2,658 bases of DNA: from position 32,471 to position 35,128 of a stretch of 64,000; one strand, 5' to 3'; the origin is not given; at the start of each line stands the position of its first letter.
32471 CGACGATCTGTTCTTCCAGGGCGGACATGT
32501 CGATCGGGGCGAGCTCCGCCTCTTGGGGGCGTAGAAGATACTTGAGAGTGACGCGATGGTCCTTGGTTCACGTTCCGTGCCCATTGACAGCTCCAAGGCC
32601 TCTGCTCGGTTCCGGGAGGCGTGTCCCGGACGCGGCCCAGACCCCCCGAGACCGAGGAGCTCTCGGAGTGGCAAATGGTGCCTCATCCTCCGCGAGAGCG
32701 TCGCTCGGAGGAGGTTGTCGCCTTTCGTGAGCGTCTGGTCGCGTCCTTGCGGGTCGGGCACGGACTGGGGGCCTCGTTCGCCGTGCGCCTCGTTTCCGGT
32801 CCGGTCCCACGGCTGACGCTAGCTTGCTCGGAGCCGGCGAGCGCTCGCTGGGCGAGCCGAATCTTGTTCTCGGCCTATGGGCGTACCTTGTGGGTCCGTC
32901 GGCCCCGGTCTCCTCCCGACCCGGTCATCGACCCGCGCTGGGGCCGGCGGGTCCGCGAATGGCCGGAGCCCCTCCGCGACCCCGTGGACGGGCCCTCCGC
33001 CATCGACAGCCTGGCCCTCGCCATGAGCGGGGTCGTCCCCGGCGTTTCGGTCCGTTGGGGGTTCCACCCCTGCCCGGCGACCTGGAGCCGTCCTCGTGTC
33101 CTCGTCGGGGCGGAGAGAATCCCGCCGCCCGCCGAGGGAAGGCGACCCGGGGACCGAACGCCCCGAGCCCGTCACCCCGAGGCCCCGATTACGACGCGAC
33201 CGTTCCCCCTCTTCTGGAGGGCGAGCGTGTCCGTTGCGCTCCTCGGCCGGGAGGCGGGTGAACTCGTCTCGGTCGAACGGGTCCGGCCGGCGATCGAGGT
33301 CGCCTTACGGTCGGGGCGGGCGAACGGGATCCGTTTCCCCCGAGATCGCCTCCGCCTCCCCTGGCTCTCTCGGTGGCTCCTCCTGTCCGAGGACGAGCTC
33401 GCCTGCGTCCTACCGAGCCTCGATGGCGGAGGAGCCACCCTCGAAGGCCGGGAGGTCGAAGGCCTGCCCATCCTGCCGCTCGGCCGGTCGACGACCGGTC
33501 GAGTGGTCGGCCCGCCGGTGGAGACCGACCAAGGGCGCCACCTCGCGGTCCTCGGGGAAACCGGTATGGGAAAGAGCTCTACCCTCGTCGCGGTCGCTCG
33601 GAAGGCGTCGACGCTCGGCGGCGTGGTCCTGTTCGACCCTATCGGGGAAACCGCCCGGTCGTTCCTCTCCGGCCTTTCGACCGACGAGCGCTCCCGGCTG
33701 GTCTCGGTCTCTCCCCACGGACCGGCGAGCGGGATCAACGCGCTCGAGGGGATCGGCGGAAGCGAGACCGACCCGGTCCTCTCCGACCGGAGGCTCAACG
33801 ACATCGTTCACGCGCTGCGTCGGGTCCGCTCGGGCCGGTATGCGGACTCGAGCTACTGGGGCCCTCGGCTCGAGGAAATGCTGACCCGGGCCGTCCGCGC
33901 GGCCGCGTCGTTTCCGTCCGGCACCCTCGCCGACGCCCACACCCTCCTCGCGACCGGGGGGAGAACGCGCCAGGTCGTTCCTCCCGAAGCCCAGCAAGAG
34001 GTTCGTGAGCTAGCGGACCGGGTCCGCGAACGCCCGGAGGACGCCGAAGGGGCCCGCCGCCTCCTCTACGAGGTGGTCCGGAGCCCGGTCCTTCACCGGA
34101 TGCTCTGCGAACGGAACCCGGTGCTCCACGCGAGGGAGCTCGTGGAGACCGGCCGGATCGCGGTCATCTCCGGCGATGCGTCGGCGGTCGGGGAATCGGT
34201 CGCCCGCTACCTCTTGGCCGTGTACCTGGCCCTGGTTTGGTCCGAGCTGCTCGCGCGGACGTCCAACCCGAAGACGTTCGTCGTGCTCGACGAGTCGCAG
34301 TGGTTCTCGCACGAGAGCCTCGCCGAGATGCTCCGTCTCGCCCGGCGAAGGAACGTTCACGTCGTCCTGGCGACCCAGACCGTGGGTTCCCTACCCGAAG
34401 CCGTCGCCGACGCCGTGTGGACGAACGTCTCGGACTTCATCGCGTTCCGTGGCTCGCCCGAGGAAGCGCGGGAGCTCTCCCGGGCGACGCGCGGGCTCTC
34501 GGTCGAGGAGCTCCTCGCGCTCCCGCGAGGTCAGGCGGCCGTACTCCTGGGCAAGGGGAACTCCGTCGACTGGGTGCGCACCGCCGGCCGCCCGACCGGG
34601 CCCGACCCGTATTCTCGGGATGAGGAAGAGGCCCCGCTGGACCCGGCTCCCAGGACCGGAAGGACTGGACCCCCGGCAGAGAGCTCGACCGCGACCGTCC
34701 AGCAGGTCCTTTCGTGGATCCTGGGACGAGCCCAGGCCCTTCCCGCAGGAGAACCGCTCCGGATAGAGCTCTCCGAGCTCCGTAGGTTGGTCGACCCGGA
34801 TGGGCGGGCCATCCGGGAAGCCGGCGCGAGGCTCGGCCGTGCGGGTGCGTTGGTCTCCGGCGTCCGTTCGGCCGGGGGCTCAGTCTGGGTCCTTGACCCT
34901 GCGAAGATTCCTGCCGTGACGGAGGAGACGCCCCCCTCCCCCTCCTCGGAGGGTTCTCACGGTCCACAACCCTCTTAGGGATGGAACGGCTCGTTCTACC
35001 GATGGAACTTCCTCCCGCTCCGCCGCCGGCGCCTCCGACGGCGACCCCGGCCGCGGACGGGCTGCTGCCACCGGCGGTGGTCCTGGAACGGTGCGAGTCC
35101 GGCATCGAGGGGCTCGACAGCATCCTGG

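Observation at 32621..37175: Translationally coupled four-gene P-loop module: HerA/FtsK-like ATPase plus one intact and two Walker-A-dead KaiC/RecA-like paralogs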

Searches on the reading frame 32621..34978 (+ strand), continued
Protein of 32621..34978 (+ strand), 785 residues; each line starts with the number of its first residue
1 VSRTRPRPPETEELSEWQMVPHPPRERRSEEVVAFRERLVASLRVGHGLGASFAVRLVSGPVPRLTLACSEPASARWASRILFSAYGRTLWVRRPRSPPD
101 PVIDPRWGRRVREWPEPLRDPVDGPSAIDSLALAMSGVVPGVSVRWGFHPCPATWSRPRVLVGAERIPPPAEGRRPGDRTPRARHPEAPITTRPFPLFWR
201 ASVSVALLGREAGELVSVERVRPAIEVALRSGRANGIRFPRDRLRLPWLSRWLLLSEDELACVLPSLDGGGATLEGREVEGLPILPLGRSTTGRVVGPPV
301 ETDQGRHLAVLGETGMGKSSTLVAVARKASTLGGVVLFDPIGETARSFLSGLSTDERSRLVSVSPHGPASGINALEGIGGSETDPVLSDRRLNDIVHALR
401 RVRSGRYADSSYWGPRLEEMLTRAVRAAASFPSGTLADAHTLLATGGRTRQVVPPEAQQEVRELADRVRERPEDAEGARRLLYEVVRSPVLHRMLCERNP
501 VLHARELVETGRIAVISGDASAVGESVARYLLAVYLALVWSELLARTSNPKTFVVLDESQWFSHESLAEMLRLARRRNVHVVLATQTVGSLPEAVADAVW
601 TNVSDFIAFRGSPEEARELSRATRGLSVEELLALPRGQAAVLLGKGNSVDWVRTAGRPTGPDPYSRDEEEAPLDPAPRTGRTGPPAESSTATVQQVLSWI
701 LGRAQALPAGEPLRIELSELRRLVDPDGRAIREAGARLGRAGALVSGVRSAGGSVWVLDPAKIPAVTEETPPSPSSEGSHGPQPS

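Call 26: predict_structure(alignment_id=A1)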
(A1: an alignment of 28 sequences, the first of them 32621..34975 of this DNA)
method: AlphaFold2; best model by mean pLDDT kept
length: 785 residues; sequences in the alignment: 28
mean_pLDDT: 78.7   pTM: 0.55
mean pLDDT of the five models: 78.7, 76.8, 72.2, 71.1, 70.6
residues with pLDDT >= 90: 308; 70-90: 290; 50-70: 72; < 50: 115
segments of 3 or more residues with pLDDT < 50: 1-9, 155-193, 273-275, 277-280, 404-410, 657-688, 768-785
pLDDT, mean of each block of 10 residues (from residue 1): 38 75 65 88 91 91 86 88 78 67 76 85 87 86 91 52 40 42 44 69 81 61 90 87 57 88 82 48 81 77 89 88 93 95 93 91 84 89 82 89 52 78 95 94 87 87 95 91 91 93 92 95 90 93 90 95 85 93 92 90 92 86 75 83 77 59 29 34 41 90 84 91 88 90 88 89 68 35 39
secondary structure, 60 per line:
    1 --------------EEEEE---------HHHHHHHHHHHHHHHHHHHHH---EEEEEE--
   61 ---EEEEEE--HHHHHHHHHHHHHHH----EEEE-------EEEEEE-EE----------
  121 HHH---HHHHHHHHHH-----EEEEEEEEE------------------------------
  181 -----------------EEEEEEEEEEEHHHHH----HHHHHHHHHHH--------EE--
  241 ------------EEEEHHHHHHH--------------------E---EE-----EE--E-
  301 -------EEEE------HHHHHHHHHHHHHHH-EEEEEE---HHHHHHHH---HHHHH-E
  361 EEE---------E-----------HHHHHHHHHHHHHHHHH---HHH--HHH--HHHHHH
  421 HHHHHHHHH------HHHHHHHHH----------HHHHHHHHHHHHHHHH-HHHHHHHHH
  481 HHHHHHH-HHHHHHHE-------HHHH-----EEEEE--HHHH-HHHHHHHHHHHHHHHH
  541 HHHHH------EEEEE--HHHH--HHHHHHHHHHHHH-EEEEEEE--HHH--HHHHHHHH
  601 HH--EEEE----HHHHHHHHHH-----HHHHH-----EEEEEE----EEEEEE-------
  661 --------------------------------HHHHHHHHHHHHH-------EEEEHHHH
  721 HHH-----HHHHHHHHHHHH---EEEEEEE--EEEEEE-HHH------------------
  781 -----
elements in order (helices of 4 or more, strands of 3 or more residues): E15-19 H29-49 E53-58 E64-69 H72-86 E91-94 E102-107 H127-136 E142-150 E198-208 H209-213 H218-228 E253-256 H257-263 E308-311 H318-332 E334-339 H343-350 H354-358 E360-363 H385-401 H415-429 H436-444 H455-470 H472-487 H489-495 H504-507 E513-517 H520-523 H525-545 E552-556 H559-562 H565-577 E579-585 H593-602 E605-608 H613-622 H628-632 E638-643 E648-653 H693-705 E713-716 H717-723 H729-740 E744-750 E753-758

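Call 30: fold_search(model_id=the predicted structure, library=pdb)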
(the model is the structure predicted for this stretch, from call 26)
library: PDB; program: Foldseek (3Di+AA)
matches with E <= 10: 888; with E <= 0.001: 137
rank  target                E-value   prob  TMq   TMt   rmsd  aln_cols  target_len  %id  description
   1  8rtd_O                5.7e-14  1.00  0.48  0.47   8.8       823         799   11  Stalk-Arches-IMC structure from the fully-assembled R388 type IV secretion system determined by cryo-EM. (released 2024-06-19)
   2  8rtd_T                1.0e-13  1.00  0.48  0.47   8.6       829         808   11  Stalk-Arches-IMC structure from the fully-assembled R388 type IV secretion system determined by cryo-EM. (released 2024-06-19)
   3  7es4                  1.0e-12  1.00  0.35  0.69   5.5       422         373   11  the crystral structure of DndH-C-domain (released 2022-05-11)
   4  7o43_B                2.0e-12  1.00  0.47  0.47   8.5       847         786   11  TrwK/VirB4unbound dimer complex from R388 type IV secretion system determined by cryo-EM. (released 2022-06-22)
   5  4d2i_A                1.0e-11  1.00  0.32  0.52   9.8       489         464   16  Crystal structure of the HerA hexameric DNA translocase from Sulfolobus solfataricus bound to AMP-PNP (released 2014-12-03)
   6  1e9s_A                2.6e-11  1.00  0.35  0.61   7.4       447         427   16  Bacterial conjugative coupling protein TrwBdeltaN70. Unbound monoclinic form. (released 2001-02-06)
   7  1e9s_K                2.9e-11  1.00  0.36  0.63   5.0       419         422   16  Bacterial conjugative coupling protein TrwBdeltaN70. Unbound monoclinic form. (released 2001-02-06)
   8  7o42_A                3.5e-11  1.00  0.47  0.41   7.9       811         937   11  TrwK/VirB4unbound trimer of dimers complex (with Hcp1) from the R388 type IV secretion system determined by cryo-EM. (released 2022-06-22)
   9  9x1m_A                5.0e-11  1.00  0.28  0.37  15.1       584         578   13  The cryo-EM structure of HerA-NurA complex with AMPPNP and dsDNA from Thermococcus kodakarensis (released 2026-02-04)
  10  1e9s_L                5.3e-11  1.00  0.36  0.63   4.8       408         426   17  Bacterial conjugative coupling protein TrwBdeltaN70. Unbound monoclinic form. (released 2001-02-06)
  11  1e9s_I                5.5e-11  1.00  0.37  0.64   4.9       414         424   16  Bacterial conjugative coupling protein TrwBdeltaN70. Unbound monoclinic form. (released 2001-02-06)
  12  1e9s_M                5.8e-11  1.00  0.36  0.62   7.4       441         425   17  Bacterial conjugative coupling protein TrwBdeltaN70. Unbound monoclinic form. (released 2001-02-06)
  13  8wet_A                5.8e-11  1.00  0.29  0.36  13.2       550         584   17  The cryo-EM structure of TdpAB complex (released 2025-01-22)
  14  1e9s_D                6.8e-11  1.00  0.35  0.63   4.8       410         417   16  Bacterial conjugative coupling protein TrwBdeltaN70. Unbound monoclinic form. (released 2001-02-06)
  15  1e9s_H                6.8e-11  1.00  0.36  0.63   5.1       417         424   16  Bacterial conjugative coupling protein TrwBdeltaN70. Unbound monoclinic form. (released 2001-02-06)
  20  4d2i_B                7.9e-11  1.00  0.31  0.50  11.0       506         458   14  Crystal structure of the HerA hexameric DNA translocase from Sulfolobus solfataricus bound to AMP-PNP (released 2014-12-03)
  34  7wrx_B                3.3e-10  1.00  0.33  0.43  15.1       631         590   12  Structure of Deinococcus radiodurans HerA-ADP complex (released 2023-02-01)
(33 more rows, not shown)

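Call 56: search_dna_similar(query=window:32621-34975:+, collection=plasmids, mode=protein, max_evalue=0.001, max_rows=15)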
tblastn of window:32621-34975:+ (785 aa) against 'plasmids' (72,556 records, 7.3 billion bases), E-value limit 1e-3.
Records with a match: 27; places in all: 29; records where one place covers at least 80% of the query: 0.
Best place of each record, by identity: <60% 27.
By first word of the organism name: Haladaptatus 8; Embleya 2; Halococcus 2; Halalkalicoccus 2; Halobaculum 2; Halorubrum 2; Streptomyces 1; Rhodococcus 1; uncultured 1; Sulfitobacter 1; and 5 more.
By predicted mobility (MOB-suite, as given by PLSDB): non-mobilizable 25; mobilizable 1; conjugative 1.
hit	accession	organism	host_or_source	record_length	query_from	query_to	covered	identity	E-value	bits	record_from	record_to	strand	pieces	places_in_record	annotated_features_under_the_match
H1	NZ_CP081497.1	Streptomyces sp. BHT-5-2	whole organism,plant soil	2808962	281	717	56%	28.7%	2e-9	69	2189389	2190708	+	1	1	none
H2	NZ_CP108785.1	Embleya sp. NBC_00888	-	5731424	281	649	47%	27.0%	2e-12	79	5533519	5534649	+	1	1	none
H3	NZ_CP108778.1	Embleya sp. NBC_00896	-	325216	281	633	45%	27.4%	2e-10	72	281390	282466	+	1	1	type IV secretory system conjugative DNA transfer family protein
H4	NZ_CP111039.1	Haladaptatus caseinilyticus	cell culture,sediment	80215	299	671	48%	25.5%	1e-12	80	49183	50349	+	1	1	TraM recognition domain-containing protein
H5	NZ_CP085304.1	Haladaptatus pallidirubidus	cell culture,saline soil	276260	299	671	48%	25.5%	1e-12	79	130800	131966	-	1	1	TraM recognition domain-containing protein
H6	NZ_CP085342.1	Haladaptatus halobius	cell culture,saline soil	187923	299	671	48%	25.2%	7e-13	81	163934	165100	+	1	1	TraM recognition domain-containing protein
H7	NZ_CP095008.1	Halococcus dombrowskii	Direct from delivered sample,Rock salt ...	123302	307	697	50%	23.6%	8e-9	67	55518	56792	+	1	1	type IV secretory system conjugative DNA transfer family protein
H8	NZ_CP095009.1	Halococcus dombrowskii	Direct from delivered sample,Rock salt ...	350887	307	697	50%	23.0%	9e-10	71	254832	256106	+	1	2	type IV secretory system conjugative DNA transfer family protein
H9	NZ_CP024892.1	Rhodococcus ruber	cell culture,activated sludge from ...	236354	303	642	43%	26.1%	2e-11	76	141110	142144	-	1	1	DUF87 domain-containing protein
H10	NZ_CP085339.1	Haladaptatus halobius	cell culture,saline soil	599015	299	638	43%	25.6%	8e-15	87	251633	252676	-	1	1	type IV secretion system DNA-binding domain-containing protein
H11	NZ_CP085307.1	Haladaptatus pallidirubidus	cell culture,saline soil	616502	299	638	43%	25.6%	2e-14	86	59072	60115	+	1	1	type IV secretion system DNA-binding domain-containing protein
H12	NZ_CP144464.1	Halalkalicoccus sp. FCH27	cell culture,Salt lake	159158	301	664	46%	23.9%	2e-16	92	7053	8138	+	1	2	type IV secretion system DNA-binding domain-containing protein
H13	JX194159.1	uncultured bacterium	-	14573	298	644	44%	24.7%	6e-6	58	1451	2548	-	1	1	virD4: putative VirD4 protein component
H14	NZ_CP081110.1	Sulfitobacter mediterraneus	-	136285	303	662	46%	23.3%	7e-14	84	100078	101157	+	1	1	type IV secretion system DNA-binding domain-containing protein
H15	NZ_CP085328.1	Haladaptatus salinisoli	cell culture,saline soil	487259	306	638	42%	25.1%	3e-14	85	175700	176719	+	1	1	type IV secretion system DNA-binding domain-containing protein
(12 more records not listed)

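Call 57: get_annotated_region(hit=H12, flank=6000)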
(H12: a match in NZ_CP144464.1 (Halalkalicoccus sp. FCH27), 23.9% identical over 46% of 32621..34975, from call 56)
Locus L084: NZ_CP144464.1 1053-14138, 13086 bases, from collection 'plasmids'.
description: Halalkalicoccus sp. FCH27 plasmid unnamed3, complete sequence
organism: Halalkalicoccus sp. FCH27 (NCBI taxid 3117459)
taxonomy: Archaea; Euryarchaeota; Halobacteria; Halobacteriales; Halococcaceae; Halalkalicoccus; Halalkalicoccus sp. FCH27
host: -; source: cell culture,Salt lake; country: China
typing (MOB-suite, as given by PLSDB): non-mobilizable
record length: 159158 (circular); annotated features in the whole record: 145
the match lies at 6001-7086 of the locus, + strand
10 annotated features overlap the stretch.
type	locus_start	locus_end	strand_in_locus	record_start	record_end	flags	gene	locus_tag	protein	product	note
CDS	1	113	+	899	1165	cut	-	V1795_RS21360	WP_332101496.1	hypothetical protein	-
CDS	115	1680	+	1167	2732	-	-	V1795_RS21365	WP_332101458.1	hypothetical protein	-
CDS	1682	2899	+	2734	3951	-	-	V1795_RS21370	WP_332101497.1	hypothetical protein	-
CDS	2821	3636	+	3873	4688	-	-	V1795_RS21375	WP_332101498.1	hypothetical protein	-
CDS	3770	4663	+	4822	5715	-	-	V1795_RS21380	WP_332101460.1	hypothetical protein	-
CDS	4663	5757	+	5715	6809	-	-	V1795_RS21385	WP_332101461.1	hypothetical protein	-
CDS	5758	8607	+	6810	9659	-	-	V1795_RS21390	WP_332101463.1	type IV secretion system DNA-binding domain-containing protein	-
CDS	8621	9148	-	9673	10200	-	-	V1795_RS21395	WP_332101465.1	helix-turn-helix domain-containing protein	-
CDS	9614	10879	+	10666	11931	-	-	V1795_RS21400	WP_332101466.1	hypothetical protein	-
CDS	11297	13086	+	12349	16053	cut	-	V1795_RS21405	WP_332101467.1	hypothetical protein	-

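Call 58: get_annotated_region(hit=H10, flank=6000)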
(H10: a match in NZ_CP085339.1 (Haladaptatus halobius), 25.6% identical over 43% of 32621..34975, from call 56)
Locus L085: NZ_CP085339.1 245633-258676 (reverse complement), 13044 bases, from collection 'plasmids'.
description: Haladaptatus halobius strain PSR5 plasmid unnamed3, complete sequence
organism: Haladaptatus halobius (NCBI taxid 2884875)
taxonomy: Archaea; Euryarchaeota; Halobacteria; Halobacteriales; Haladaptataceae; Haladaptatus; Haladaptatus halobius
host: -; source: cell culture,saline soil; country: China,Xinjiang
typing (MOB-suite, as given by PLSDB): non-mobilizable
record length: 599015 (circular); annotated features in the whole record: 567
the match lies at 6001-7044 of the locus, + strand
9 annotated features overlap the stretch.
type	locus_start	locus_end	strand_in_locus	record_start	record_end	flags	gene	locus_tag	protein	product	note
CDS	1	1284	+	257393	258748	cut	-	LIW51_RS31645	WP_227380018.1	hypothetical protein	-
CDS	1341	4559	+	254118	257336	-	-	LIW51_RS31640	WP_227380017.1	hypothetical protein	-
CDS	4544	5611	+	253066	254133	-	-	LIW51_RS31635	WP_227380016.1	hypothetical protein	-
CDS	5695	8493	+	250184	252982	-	-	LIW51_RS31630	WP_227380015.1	type IV secretion system DNA-binding domain-containing protein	-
CDS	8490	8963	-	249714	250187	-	-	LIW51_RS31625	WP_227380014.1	hypothetical protein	-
CDS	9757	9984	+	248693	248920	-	-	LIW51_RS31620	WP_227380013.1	hypothetical protein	-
CDS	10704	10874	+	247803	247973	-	-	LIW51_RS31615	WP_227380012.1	hypothetical protein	-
CDS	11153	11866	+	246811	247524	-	-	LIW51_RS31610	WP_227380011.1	thermonuclease family protein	-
CDS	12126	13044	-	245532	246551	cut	-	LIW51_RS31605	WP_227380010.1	hypothetical protein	-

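Call 76: search_protein_families(library=pfam, proteins=[L004:10900-12552:-, L006:10543-11025:-, L006:10546-10980:+, L006:10610-11128:-], max_evalue=0.01)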
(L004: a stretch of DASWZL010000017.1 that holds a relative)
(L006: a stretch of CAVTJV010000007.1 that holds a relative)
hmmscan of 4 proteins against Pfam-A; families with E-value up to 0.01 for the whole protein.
L004:10900-12552:- (550 aa): 0 families

L006:10543-11025:- (160 aa): 0 families

L006:10546-10980:+ (144 aa): 0 families

L006:10610-11128:- (172 aa): 0 families

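Call 87: fold_search(model_id=the predicted structure, library=viral)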
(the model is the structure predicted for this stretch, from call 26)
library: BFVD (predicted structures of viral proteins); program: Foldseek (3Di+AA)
matches with E <= 10: 382; with E <= 0.001: 16
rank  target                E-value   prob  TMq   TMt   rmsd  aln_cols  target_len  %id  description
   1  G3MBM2                1.9e-25  1.00  0.41  0.39  14.9       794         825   14  Gp156 [Bacillus phage G]
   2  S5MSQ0                2.9e-24  1.00  0.43  0.38  18.8       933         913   14  Lipid A export ATP-binding/permease protein Msb [Bacillus phage JL]
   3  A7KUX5                3.8e-17  1.00  0.35  0.35  25.6       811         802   15  (no name in the UniProt tables at hand)
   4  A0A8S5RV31            2.0e-11  1.00  0.36  0.37  21.4       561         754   13  Conjugal transfer protein [Siphoviridae sp. ctHip2]
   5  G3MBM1                5.6e-10  1.00  0.39  0.53   8.4       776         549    9  Gp155 [Bacillus phage G]
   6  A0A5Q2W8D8            1.2e-07  1.00  0.29  0.51  10.9       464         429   11  (no name in the UniProt tables at hand)
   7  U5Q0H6                4.7e-07  1.00  0.20  0.27  14.2       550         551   11  Uncharacterized protein [Bacillus phage Slash]
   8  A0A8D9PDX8            1.8e-06  1.00  0.20  0.50  12.7       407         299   10  NTPase [Corticoviridae sp.]
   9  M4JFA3                5.9e-06  1.00  0.22  0.65   8.9       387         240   11  Putative ATPase [Haloarcula hispanica virus PH1]
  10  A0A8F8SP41            8.9e-06  1.00  0.17  0.36  21.4       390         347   11  (no name in the UniProt tables at hand)
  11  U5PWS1                6.2e-05  1.00  0.17  0.52   3.8       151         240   14  Uncharacterized protein [Bacillus phage Slash]
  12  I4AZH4                6.5e-05  1.00  0.21  0.19  23.7       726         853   10  (no name in the UniProt tables at hand)
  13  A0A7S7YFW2            9.8e-05  1.00  0.17  0.38  14.3       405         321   11  VV A32-like packaging ATPase [Medusavirus stheno T3]
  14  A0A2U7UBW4            4.7e-04  1.00  0.19  0.33  14.6       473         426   10  Uncharacterized protein [Pandoravirus neocaledonia]
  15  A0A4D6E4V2            6.1e-04  1.00  0.20  0.24  14.9       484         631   14  (no name in the UniProt tables at hand)
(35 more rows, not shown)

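Call 101: find_related_loci(query=A1, collection=viral_contigs, flank=6000)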
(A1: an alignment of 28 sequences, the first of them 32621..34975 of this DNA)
Query A1 (785 aa) in viral_contigs; peptide patterns used: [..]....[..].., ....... (x = any residue, [..] = any of these).
35 stretches matched a pattern, but none encodes a relative of the query by tblastn (E <= 1e-3).

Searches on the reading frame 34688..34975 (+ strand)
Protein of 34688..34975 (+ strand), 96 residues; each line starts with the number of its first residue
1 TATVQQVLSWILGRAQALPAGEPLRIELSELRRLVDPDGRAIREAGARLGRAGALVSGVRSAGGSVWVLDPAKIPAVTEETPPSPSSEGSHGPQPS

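Call 86: search_protein_families(library=pfam, proteins=[window:34688-34975:+], max_evalue=10)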
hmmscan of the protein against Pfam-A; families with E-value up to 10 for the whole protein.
window:34688-34975:+ (96 aa): 0 families
